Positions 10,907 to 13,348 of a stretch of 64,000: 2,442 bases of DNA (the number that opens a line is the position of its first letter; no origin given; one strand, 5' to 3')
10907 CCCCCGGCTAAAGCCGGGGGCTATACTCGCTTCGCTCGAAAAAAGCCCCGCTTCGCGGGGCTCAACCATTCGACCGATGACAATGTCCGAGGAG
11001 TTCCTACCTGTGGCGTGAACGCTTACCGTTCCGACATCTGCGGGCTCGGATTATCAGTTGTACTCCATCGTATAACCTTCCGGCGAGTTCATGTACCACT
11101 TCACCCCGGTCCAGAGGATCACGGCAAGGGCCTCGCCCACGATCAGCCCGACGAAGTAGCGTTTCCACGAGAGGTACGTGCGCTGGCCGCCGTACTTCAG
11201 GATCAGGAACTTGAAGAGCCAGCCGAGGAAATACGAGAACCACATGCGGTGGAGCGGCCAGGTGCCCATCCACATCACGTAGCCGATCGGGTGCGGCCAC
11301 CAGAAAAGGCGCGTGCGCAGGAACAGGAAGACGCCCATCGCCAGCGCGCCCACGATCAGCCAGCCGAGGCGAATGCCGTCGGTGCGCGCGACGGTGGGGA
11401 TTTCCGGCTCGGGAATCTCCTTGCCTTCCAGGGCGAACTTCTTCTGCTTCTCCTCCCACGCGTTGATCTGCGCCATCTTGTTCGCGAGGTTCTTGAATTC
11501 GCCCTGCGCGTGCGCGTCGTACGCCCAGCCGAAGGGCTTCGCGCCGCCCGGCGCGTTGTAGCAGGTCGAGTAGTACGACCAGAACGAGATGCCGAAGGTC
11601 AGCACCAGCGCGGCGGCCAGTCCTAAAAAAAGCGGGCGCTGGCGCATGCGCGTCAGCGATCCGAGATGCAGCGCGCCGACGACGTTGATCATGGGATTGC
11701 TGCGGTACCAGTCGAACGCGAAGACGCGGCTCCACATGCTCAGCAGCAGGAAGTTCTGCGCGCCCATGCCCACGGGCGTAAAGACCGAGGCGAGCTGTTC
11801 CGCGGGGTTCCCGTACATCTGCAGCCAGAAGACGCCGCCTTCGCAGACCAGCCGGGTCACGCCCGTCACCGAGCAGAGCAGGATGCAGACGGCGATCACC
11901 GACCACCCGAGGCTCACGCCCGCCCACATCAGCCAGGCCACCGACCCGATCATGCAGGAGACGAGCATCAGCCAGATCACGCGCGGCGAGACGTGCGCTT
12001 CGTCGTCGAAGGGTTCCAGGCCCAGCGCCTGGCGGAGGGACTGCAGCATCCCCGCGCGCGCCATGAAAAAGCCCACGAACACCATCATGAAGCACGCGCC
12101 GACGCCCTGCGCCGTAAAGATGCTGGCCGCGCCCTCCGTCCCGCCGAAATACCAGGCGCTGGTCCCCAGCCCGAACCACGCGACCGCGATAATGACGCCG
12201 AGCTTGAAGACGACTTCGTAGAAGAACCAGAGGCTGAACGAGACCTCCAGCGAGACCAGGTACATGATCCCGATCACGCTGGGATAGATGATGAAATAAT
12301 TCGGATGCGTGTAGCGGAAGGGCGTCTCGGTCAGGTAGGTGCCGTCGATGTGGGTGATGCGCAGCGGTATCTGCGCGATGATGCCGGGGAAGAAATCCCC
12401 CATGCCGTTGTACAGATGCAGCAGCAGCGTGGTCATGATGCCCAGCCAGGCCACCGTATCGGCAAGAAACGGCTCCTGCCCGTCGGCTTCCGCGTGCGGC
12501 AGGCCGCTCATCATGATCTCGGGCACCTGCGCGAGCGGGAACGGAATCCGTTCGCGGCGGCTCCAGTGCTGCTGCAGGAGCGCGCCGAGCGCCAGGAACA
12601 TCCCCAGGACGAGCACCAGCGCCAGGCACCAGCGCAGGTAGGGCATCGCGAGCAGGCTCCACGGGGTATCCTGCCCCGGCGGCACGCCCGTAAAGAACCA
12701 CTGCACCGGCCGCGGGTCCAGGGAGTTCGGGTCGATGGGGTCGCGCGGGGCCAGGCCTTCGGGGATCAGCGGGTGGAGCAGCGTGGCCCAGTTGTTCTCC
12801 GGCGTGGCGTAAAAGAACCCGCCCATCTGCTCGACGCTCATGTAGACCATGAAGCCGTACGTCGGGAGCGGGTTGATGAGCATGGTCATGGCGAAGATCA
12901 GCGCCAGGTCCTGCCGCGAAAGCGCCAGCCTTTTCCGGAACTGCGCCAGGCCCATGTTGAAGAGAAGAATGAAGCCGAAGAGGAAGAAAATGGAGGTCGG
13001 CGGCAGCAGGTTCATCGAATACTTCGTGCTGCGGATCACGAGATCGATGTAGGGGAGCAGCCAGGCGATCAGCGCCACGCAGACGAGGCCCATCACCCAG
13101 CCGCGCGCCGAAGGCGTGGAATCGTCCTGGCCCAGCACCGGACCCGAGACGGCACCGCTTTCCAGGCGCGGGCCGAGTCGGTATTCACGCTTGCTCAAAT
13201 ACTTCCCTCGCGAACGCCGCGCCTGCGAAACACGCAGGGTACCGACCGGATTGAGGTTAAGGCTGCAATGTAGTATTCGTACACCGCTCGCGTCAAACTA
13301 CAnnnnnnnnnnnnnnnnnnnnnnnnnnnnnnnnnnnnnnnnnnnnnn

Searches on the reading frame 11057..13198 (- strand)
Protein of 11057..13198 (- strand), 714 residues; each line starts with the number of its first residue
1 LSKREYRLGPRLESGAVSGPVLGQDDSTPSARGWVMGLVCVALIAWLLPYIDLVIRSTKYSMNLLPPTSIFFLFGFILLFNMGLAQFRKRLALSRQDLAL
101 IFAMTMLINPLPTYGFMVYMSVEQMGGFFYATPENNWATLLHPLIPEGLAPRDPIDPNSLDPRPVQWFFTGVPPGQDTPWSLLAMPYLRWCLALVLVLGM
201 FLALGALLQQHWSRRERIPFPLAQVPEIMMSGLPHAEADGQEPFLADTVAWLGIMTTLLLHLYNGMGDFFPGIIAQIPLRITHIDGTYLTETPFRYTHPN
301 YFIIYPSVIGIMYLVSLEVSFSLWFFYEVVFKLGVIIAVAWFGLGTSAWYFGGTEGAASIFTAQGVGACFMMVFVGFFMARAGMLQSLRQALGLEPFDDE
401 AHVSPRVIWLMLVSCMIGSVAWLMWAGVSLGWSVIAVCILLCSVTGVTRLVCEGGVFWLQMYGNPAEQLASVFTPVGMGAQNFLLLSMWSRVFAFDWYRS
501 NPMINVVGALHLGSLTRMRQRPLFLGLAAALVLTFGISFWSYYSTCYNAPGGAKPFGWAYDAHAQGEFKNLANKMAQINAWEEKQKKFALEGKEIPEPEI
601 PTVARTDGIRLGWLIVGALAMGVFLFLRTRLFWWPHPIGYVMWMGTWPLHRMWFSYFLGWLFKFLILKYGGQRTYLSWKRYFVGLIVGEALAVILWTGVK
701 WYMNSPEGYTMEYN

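Call 41: search_protein_families(library=pfam, proteins=[window:11057-13198:-], max_evalue=0.001)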
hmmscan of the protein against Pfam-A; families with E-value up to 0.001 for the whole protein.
window:11057-13198:- (714 aa): 2 families
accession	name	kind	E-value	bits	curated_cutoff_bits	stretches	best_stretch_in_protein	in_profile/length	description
PF20581.3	DUF6785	-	3.7e-96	323.1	25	1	32-548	3-496/498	Family of unknown function (DUF6785)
PF20580.3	DUF6784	-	1.3e-21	77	26.4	1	612-709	2-98/101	Domain of unknown function (DUF6784)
